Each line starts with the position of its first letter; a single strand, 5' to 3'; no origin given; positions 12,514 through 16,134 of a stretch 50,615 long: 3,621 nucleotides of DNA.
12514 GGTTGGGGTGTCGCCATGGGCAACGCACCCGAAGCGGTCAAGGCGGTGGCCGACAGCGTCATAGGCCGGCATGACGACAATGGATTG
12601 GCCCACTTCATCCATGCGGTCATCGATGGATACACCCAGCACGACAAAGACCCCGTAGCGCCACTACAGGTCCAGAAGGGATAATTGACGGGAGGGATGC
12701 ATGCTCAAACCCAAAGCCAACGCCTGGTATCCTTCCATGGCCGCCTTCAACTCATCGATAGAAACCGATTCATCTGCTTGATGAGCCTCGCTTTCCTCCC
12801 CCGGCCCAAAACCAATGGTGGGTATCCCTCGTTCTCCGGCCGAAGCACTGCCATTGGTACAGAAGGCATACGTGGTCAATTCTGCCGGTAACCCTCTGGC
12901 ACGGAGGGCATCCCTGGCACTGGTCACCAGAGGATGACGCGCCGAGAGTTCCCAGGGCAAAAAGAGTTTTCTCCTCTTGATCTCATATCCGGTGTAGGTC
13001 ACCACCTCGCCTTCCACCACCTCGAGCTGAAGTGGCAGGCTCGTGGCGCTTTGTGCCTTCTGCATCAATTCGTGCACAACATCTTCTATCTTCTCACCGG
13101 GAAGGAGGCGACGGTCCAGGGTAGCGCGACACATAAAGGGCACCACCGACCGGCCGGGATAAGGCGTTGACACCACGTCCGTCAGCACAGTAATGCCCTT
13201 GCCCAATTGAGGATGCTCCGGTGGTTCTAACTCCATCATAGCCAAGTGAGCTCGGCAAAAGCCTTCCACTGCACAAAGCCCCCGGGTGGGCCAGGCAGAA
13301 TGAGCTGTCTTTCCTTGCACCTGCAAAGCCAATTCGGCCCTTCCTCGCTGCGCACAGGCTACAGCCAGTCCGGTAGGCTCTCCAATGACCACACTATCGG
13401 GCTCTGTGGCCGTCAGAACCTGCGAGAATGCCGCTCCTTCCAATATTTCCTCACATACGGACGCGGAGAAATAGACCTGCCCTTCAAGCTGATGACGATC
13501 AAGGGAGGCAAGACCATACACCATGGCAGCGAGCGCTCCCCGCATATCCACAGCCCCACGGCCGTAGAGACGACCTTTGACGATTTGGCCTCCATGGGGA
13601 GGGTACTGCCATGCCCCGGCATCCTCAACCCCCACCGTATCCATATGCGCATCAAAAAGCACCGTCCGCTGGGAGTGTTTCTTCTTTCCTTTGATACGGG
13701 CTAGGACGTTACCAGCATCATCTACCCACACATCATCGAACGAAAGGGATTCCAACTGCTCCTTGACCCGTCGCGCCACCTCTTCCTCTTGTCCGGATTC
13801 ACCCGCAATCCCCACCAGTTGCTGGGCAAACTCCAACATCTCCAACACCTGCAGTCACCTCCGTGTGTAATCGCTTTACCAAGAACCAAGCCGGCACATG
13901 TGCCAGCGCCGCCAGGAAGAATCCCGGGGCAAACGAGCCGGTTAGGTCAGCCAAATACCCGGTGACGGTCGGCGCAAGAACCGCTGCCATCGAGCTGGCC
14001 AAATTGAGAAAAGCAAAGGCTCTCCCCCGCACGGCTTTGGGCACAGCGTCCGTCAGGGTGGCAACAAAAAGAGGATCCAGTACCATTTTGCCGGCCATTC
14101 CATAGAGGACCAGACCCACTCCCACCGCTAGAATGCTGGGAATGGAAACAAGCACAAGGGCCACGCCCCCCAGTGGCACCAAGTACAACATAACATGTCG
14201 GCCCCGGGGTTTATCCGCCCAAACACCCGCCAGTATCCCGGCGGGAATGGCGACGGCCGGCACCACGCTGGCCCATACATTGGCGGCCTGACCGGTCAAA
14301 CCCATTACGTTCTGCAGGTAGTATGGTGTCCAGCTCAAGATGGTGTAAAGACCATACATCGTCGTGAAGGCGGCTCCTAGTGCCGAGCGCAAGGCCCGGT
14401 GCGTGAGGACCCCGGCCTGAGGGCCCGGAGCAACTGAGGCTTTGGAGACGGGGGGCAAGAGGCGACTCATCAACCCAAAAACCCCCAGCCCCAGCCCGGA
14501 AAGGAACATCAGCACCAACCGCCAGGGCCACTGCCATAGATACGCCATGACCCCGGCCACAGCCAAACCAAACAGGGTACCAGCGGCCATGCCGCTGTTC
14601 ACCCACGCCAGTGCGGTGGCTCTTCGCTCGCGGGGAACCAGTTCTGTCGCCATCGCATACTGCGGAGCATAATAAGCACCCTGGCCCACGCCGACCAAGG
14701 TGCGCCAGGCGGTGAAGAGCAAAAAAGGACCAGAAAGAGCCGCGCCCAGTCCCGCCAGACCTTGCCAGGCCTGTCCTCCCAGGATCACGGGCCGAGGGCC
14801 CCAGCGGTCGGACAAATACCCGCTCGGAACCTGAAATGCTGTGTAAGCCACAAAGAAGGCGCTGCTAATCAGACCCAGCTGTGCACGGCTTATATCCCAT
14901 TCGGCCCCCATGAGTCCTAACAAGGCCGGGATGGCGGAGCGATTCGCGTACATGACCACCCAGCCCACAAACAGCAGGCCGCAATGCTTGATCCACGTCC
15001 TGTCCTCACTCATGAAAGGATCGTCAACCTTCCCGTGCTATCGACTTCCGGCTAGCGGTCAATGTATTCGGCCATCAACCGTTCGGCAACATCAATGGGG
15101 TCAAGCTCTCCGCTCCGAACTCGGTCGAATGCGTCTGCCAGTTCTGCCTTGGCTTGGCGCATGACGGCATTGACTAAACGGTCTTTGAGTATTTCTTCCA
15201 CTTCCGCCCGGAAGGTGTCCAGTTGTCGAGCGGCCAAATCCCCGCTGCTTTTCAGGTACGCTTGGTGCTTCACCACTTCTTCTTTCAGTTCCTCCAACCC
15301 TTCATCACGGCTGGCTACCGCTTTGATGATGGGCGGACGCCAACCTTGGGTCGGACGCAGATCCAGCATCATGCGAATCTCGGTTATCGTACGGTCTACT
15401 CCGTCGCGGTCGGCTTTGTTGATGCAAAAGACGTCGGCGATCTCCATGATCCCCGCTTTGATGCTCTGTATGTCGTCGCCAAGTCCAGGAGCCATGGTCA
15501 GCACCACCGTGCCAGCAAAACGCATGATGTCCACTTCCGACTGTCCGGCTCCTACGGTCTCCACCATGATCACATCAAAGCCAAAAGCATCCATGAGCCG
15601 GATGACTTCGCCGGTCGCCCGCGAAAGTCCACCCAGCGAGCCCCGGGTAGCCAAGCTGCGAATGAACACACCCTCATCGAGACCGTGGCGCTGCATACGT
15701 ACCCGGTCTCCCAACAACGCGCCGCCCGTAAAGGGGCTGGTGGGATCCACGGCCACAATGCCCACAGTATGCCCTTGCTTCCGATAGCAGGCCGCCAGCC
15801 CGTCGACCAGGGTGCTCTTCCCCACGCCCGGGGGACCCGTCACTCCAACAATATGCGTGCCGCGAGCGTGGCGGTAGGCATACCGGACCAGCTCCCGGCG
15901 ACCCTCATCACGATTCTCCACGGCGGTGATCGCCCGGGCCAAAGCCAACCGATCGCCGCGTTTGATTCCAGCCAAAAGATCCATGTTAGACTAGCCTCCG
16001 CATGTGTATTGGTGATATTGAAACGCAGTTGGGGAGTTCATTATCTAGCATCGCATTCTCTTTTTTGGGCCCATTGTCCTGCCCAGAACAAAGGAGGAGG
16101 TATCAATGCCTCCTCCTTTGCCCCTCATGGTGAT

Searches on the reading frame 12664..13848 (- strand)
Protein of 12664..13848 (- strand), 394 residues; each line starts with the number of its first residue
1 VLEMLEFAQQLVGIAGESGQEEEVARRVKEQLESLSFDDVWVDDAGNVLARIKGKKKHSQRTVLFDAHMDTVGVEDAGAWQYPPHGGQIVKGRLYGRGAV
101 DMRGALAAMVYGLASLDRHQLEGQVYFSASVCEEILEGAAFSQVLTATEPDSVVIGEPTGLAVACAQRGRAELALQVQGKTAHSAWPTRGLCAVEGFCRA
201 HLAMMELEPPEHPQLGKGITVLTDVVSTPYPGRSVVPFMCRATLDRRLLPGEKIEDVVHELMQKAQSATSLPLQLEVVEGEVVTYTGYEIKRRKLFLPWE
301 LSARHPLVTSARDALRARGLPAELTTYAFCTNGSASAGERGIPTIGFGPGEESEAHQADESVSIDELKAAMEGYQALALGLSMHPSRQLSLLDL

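Call 46: search_protein_families(library=pfam, proteins=[window:12664-13848:-], max_evalue=0.00001)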
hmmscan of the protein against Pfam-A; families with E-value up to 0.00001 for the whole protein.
window:12664-13848:- (394 aa): 4 families
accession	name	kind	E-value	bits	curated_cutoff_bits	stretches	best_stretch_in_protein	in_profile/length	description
PF01546.33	Peptidase_M20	-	5.3e-27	95.5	24.6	1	64-378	1-204/206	Peptidase family M20/M25/M40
PF07687.19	M20_dimer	-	2.7e-08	34.2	21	1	166-267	2-101/107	Peptidase dimerisation domain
PF05343.19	Peptidase_M42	-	5.8e-07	29.3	23.2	0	99-142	132-176/292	M42 glutamyl aminopeptidase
PF04389.22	Peptidase_M28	-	3e-06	27.5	21.3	1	47-140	1-74/193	Peptidase family M28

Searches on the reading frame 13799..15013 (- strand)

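Call 46: search_protein_families(library=pfam, proteins=[window:13799-15013:-], max_evalue=0.00001)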
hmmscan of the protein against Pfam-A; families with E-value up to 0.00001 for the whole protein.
window:13799-15013:- (404 aa): 2 families
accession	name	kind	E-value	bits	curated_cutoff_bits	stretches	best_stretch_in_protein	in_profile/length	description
PF07690.21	MFS_1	-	1.1e-49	169.7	33.4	2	15-307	2-307/347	Major Facilitator Superfamily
PF00083.30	Sugar_tr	-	3.1e-08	33.4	22.3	0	42-180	44-186/452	Sugar (and other) transporter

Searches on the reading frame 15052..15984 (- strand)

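Call 46: search_protein_families(library=pfam, proteins=[window:15052-15984:-], max_evalue=0.00001)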
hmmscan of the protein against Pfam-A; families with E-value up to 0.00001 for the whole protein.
window:15052-15984:- (310 aa): 2 families
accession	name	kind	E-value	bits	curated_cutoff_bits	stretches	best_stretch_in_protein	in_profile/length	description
PF03308.22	MeaB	-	4.6e-90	301.8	23.1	1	15-277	1-271/273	Methylmalonyl Co-A mutase-associated GTPase MeaB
PF13191.12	AAA_16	-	3.5e-06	28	32.6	0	25-74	5-56/167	AAA ATPase domain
